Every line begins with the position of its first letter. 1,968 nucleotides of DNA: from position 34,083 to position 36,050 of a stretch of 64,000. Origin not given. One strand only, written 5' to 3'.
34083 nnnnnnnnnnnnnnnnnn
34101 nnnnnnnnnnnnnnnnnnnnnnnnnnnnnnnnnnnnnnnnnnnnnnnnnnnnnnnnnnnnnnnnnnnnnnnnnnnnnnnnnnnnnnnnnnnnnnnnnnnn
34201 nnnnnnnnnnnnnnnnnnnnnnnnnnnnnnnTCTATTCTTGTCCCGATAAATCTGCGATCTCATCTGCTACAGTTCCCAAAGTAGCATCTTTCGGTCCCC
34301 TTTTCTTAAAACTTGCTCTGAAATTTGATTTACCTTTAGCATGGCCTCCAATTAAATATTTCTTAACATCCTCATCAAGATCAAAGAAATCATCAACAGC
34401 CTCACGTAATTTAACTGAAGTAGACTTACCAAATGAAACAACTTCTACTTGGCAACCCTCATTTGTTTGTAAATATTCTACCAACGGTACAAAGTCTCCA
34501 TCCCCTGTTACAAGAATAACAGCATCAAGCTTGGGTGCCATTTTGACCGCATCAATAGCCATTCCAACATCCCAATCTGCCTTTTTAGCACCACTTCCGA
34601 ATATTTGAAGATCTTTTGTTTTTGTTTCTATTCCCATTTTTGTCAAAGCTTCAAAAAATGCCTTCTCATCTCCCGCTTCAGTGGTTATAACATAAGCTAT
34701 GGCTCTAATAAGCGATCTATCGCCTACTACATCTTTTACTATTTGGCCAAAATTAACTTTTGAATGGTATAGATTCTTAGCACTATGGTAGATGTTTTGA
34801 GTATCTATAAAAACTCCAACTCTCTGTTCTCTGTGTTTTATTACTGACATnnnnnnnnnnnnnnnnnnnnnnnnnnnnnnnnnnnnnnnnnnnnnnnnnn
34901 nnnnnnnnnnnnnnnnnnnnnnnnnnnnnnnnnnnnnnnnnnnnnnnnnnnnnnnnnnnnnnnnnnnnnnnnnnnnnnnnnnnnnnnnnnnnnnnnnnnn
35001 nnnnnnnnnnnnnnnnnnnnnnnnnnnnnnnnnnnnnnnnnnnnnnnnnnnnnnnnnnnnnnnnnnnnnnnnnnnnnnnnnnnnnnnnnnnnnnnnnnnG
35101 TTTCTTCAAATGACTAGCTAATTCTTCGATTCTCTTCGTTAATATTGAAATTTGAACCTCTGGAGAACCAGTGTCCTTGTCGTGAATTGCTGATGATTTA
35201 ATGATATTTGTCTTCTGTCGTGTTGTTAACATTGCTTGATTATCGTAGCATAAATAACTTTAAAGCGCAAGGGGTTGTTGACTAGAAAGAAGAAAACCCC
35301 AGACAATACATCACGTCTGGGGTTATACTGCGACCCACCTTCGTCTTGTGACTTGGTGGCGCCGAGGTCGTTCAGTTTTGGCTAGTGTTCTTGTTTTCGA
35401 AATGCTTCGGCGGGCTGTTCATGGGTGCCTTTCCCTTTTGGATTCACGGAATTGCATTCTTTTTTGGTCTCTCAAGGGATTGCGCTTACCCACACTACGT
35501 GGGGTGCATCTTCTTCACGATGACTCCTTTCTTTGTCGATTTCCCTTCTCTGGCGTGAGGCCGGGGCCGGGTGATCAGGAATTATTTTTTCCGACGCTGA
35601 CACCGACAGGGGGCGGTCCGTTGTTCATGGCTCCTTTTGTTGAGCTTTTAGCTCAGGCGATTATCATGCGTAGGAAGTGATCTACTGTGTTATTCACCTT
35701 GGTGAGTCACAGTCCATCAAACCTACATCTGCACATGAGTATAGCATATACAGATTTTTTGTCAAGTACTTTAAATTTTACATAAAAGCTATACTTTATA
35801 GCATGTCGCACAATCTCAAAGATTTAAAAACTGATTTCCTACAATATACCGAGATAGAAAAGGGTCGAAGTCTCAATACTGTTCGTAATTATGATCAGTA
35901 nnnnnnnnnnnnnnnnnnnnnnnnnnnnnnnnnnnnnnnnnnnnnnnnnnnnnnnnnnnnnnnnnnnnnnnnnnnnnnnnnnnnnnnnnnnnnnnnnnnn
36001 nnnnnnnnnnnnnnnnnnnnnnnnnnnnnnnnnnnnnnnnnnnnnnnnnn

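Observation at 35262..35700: GC-rich non-coding island between rpsO and a Xer-family recombinase: likely structured RNA gene (tmRNA-like?)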

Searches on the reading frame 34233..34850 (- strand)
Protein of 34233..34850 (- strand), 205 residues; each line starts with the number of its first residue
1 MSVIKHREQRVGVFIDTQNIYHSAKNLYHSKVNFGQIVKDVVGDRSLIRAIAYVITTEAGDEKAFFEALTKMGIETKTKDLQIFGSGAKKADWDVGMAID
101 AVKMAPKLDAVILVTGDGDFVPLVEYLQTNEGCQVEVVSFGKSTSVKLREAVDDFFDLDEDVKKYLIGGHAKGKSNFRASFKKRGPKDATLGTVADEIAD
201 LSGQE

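Call 16: search_protein_families(library=pfam, proteins=[window:34233-34850:-])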
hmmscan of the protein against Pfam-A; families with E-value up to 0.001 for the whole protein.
window:34233-34850:- (205 aa): 1 family
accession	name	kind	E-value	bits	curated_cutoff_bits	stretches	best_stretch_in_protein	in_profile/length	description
PF01936.24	NYN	-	6.9e-36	124.4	24.2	1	10-159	1-145/145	NYN domain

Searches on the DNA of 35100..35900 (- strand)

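Call 4: search_rna_families(source=window, start=35100, end=35900, threshold=evalue, max_evalue=10, show_alignments=4)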
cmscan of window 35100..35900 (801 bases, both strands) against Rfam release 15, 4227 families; matches with E-value up to 10: 4.
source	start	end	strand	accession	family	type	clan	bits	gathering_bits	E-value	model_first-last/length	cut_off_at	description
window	35788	35830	+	RF01364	CRISPR-DR51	Gene; CRISPR;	-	18.6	45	5.8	1-38/38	no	CRISPR RNA direct repeat element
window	35166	35236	+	RF03749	MIR2617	Gene; miRNA;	-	17.4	46.5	6.4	1-86/86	no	MIR2617 microRNA precursor family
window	35187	35264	+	RF01574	DdR6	Gene; snRNA; snoRNA; CD-box;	-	17.2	90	5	1-86/86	no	Dictyostelium snoRNA DdR6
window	35282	35396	-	RF02114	FAM13A-AS1_1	Gene; lncRNA;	-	15.2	70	6.3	1-118/118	no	FAM13A antisense RNA 1 conserved region 1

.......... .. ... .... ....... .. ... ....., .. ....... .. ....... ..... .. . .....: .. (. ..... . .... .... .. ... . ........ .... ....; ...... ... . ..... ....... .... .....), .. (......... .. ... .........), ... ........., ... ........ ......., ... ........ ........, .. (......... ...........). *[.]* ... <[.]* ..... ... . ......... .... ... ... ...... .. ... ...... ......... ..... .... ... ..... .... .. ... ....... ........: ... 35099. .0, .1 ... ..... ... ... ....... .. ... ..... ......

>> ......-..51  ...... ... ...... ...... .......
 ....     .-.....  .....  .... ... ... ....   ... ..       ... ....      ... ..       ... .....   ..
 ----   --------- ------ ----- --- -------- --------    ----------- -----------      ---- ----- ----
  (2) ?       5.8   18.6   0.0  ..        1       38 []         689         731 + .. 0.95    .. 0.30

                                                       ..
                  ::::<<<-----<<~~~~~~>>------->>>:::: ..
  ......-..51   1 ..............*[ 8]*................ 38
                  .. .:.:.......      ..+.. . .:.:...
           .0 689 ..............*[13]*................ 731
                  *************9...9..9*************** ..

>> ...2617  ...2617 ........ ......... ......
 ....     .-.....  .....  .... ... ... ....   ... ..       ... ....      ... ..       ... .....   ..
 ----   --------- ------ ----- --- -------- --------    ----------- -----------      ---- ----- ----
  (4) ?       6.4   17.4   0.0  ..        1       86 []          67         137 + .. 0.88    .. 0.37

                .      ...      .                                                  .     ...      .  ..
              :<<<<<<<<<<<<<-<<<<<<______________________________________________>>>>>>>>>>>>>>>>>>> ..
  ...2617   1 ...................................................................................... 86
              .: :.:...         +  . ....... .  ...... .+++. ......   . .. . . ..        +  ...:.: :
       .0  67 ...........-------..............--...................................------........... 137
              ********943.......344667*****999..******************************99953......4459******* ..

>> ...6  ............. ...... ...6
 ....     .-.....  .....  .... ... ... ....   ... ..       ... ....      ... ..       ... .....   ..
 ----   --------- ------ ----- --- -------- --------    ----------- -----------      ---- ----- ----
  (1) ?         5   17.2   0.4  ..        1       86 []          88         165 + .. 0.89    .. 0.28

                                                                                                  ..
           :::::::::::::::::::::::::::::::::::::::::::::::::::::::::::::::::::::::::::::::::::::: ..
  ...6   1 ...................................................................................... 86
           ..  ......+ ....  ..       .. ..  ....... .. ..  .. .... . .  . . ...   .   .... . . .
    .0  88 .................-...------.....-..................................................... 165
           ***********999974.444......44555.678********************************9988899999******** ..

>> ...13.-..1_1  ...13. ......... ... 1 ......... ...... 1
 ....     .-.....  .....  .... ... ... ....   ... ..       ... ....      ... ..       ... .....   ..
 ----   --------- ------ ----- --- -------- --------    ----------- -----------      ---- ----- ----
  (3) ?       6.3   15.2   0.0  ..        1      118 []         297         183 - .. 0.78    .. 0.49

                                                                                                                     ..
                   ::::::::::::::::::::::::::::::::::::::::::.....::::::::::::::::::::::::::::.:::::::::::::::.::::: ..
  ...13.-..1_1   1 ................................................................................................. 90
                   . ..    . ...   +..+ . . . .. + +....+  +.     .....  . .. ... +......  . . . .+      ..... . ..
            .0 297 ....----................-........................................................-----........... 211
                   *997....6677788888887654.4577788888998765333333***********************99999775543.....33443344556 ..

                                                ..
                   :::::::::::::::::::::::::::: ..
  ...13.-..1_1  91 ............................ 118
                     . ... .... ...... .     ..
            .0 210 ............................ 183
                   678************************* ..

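Call 61: search_dna_similar(query=window:35285-35735:-, collection=phages, mode=distant, max_evalue=0.01, max_rows=10)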
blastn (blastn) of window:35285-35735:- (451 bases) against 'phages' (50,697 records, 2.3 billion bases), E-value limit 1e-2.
No match.

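Call 62: search_dna_similar(query=window:35285-35735:-, collection=plasmids, mode=distant, max_evalue=0.01, max_rows=10)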
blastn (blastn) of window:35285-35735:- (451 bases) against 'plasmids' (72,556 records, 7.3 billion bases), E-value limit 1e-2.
No match.

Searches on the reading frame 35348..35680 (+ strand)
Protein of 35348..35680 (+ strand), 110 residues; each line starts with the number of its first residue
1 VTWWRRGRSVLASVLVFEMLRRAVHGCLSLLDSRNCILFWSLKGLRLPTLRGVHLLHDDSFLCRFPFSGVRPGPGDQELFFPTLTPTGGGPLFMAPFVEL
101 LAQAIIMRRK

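Call 16: search_protein_families(library=pfam, proteins=[window:35348-35680:+])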
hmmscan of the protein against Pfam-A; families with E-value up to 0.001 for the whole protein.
window:35348-35680:+ (110 aa): 0 families
